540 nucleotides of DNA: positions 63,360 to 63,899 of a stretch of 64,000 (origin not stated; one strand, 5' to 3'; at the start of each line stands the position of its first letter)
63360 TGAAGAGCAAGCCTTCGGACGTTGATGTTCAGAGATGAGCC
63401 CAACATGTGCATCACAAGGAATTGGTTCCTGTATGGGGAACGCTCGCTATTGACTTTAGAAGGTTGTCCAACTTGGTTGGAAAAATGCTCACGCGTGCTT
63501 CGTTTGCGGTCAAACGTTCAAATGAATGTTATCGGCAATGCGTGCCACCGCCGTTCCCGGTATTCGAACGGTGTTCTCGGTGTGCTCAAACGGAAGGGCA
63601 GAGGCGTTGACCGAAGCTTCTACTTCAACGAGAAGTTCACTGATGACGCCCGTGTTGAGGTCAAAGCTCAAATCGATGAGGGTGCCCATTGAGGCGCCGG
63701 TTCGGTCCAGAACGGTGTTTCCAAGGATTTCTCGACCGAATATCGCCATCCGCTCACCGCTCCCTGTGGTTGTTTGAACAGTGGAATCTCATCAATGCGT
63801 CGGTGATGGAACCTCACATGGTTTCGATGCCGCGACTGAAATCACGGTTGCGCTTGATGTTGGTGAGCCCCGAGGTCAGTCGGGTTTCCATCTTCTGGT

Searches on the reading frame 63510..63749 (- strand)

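Call 53: search_protein_families(library=pfam, proteins=[window:63510-63749:-], max_evalue=0.001)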
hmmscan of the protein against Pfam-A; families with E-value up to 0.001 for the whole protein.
window:63510-63749:- (79 aa): 1 family
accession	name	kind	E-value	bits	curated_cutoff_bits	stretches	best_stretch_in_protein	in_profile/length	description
PF05239.21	PRC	-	2.9e-06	27.6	21.2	1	3-74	4-68/78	PRC-barrel domain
